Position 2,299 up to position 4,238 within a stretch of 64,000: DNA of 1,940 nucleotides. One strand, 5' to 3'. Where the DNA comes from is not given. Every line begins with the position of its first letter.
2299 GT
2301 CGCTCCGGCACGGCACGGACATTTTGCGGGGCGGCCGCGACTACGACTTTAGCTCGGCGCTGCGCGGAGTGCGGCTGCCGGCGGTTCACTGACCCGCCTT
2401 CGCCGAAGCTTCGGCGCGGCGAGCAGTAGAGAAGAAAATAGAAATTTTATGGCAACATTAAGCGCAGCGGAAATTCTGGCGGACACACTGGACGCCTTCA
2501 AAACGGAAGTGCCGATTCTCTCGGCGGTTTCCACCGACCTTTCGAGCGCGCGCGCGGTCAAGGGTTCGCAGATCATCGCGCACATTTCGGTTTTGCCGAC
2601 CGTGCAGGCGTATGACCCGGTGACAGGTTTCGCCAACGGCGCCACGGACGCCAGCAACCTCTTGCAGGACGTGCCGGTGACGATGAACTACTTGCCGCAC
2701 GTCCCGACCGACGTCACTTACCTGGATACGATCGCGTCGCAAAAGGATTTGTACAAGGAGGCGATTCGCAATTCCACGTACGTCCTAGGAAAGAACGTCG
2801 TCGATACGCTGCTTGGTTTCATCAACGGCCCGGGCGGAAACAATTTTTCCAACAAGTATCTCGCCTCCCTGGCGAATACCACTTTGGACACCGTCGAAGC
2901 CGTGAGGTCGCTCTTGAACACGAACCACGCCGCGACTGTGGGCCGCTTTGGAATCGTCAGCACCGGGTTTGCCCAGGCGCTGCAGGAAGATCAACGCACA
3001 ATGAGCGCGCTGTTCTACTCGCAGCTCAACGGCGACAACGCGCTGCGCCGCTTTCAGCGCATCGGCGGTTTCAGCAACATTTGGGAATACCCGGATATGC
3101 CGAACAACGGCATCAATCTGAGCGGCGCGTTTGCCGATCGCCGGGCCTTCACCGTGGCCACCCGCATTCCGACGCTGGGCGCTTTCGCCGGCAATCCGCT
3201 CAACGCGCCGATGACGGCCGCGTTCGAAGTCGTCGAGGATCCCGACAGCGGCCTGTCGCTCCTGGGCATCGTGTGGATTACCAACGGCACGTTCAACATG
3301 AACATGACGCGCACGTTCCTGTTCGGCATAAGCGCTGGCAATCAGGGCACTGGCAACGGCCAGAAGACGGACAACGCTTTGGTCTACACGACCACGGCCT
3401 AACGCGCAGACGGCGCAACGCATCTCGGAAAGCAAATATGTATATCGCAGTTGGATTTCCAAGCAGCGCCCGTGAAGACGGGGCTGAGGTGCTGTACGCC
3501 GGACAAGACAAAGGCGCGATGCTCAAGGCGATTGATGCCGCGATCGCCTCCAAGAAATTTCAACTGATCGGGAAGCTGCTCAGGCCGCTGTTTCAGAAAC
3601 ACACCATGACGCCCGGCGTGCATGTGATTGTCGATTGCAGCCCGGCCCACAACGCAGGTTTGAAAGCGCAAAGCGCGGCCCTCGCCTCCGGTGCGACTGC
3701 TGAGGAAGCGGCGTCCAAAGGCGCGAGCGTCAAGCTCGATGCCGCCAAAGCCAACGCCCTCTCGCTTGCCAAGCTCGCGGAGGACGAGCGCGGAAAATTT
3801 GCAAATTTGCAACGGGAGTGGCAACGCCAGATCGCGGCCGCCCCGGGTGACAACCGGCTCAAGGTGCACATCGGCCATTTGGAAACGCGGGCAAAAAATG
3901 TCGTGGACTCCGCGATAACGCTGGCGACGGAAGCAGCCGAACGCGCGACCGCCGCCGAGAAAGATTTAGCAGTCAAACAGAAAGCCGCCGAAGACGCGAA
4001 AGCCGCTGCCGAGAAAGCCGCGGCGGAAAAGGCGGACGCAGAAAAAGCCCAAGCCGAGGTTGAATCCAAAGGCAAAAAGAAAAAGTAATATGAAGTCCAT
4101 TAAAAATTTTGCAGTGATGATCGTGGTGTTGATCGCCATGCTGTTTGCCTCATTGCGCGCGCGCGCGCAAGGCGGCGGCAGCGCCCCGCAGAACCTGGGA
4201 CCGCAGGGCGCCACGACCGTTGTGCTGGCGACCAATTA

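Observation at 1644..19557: Conserved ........(C/G)T box at a fixed distance upstream of seven prophage genes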

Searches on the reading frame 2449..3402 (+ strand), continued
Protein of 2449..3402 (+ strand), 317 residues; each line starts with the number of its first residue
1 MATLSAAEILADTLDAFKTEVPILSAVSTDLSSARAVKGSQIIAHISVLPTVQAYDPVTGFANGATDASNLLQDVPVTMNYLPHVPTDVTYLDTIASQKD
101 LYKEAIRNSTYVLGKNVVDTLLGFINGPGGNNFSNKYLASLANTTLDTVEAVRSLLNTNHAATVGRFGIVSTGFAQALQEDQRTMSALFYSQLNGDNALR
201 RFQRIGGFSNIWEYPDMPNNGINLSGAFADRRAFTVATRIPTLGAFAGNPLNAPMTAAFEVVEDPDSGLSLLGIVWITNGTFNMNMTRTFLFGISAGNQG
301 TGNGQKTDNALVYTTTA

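Call 63: find_encoding_contigs(protein=P0024, flank=10000, max_places=1)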
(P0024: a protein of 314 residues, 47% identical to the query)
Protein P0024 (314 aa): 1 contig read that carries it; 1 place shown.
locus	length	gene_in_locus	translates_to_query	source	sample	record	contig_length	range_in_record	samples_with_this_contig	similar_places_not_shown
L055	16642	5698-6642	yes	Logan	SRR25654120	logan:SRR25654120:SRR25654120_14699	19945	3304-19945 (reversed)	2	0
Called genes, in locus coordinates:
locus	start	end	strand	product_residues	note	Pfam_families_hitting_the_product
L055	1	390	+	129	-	?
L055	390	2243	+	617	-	PF05876:GpA_ATPase, PF20454:GpA_nuclease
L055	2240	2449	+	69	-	-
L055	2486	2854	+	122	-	-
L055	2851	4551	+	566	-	PF05136:Phage_portal_2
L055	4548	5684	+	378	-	PF00574:CLP_protease, PF01972:SDH_protease (weak)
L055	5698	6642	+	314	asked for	-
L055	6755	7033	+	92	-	-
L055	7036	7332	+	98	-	-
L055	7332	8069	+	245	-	PF13385:Laminin_G_3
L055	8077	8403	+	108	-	-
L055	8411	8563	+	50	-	-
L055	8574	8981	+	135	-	-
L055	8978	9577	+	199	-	-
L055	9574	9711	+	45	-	-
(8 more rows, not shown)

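Call 65: search_protein_families(library=pfam, proteins=[L050:255-1352:+, L050:1380-1730:+, L050:1740-2147:+, L050:2832-3041:+, L050:3041-3421:+, L050:3418-3753:+, L050:3914-4132:+, L050:4158-4463:+, L050:5505-5756:+, L050:5793-6560:+], max_evalue=0.1)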
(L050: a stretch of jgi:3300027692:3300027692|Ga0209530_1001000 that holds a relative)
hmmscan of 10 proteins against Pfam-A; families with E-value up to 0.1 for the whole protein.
L050:255-1352:+ (365 aa): 0 families

L050:1380-1730:+ (116 aa): 0 families

L050:1740-2147:+ (135 aa): 0 families

L050:2832-3041:+ (69 aa): 1 family
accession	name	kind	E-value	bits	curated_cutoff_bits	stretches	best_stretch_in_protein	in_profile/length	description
PF11760.13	CbiG_N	-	0.071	13.6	25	1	8-38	29-59/82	Cobalamin synthesis G N-terminal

L050:3041-3421:+ (126 aa): 0 families

L050:3418-3753:+ (111 aa): 0 families

L050:3914-4132:+ (72 aa): 0 families

L050:4158-4463:+ (101 aa): 1 family
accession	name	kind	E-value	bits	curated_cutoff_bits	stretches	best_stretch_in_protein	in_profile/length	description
PF20432.4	Xre-like-HTH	-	0.053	14.3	25.8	1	8-26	25-44/63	Antitoxin Xre-like helix-turn-helix domain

L050:5505-5756:+ (83 aa): 0 families

L050:5793-6560:+ (255 aa): 1 family
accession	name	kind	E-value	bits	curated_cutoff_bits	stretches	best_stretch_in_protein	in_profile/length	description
PF07120.17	DUF1376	-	8.7e-14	52.1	30.1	1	22-106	2-86/86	Protein of unknown function (DUF1376)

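Call 75: find_related_loci(query=L049:8884-10548:+, collection=viral_contigs, flank=10000)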
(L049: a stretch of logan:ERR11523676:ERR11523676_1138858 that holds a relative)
Query L049:8884-10548:+ (554 aa) in viral_contigs; peptide patterns used: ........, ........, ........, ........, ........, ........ (x = any residue, [..] = any of these).
6 stretches matched a pattern; 5 encode a relative of the query (tblastn E <= 1e-3); 5 distinct loci.
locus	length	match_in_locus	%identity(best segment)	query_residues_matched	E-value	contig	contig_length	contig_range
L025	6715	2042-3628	75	2-521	0e+0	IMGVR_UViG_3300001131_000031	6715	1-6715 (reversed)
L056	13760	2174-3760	75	2-521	0e+0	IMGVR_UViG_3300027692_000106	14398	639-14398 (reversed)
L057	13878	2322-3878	79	1-511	0e+0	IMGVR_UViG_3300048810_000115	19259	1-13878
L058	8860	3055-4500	46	34-520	2e-124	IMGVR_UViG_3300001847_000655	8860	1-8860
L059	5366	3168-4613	46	34-520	2e-124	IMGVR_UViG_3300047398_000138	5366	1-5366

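Call 88: find_encoding_contigs(protein=P0004, flank=10000, max_places=2)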
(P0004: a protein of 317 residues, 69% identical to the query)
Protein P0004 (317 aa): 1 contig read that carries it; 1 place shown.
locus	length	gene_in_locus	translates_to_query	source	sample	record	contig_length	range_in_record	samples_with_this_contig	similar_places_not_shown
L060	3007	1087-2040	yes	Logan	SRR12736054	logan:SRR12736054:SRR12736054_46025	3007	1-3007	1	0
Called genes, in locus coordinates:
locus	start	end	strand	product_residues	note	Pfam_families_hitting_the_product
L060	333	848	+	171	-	-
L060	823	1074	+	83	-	-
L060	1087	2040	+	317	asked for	-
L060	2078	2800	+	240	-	-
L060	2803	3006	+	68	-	?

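Call 93: search_solved_structures(query=A2, max_evalue=10, show_alignments=2)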
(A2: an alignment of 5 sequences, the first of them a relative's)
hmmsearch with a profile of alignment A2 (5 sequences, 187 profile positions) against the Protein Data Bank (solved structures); distinct sequences matched with E-value up to 10: 0.

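Call 94: search_protein_families(library=phrogs, alignment_id=A2, max_evalue=0.1)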
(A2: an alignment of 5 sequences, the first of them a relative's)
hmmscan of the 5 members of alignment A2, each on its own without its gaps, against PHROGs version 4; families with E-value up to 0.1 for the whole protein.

A. member 1, L049:7780-8322:+ (181 aa): 0 families

B. families by the number of members that match (of 5 scanned): 2 families
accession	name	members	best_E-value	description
phrog_1368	-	1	0.014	transcriptional regulator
phrog_8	-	1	0.062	transcriptional regulator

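Call 95: search_protein_families(library=pfam, alignment_id=A2, max_evalue=10)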
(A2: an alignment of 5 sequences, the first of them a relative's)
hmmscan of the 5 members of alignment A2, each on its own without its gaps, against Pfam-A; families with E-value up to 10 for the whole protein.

A. member 1, L049:7780-8322:+ (181 aa): 0 families

B. families by the number of members that match (of 5 scanned): 2 families
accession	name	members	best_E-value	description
PF00196.25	GerE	1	0.11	Bacterial regulatory proteins, luxR family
PF06528.17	Phage_P2_GpE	1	0.13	Phage P2 GpE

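Call 96: search_protein_families(library=ncbifam, alignment_id=A2, max_evalue=10)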
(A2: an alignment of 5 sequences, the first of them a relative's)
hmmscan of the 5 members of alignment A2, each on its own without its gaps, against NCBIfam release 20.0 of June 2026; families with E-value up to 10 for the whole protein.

A. member 1, L049:7780-8322:+ (181 aa): 0 families

B. families by the number of members that match (of 5 scanned): 0 families
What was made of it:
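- Tried and rejected: NCBIfam gave nothing (call 96).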

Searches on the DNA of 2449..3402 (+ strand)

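Call 73: search_rna_families(sources=[L049, L050, L046, L044], threshold=gathering)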
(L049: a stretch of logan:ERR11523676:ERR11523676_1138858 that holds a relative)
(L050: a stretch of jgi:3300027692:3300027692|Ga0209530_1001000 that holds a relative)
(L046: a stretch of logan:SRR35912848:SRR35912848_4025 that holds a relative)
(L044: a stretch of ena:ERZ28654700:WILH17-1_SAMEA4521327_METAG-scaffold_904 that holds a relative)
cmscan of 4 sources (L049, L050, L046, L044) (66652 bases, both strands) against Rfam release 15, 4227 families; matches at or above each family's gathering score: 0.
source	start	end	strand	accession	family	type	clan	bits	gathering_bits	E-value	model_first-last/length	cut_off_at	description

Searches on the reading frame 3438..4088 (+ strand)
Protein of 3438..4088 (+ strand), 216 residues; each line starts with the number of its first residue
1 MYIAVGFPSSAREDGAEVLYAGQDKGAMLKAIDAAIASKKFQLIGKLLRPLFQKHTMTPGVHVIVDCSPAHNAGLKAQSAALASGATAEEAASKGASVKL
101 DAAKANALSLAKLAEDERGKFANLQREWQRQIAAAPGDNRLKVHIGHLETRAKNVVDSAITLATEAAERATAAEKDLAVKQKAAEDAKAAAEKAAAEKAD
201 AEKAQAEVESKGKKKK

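Call 87: search_protein_families(library=pfam, proteins=[window:3438-4088:+], max_evalue=0.01)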
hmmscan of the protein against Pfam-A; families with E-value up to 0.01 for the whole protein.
window:3438-4088:+ (216 aa): 0 families
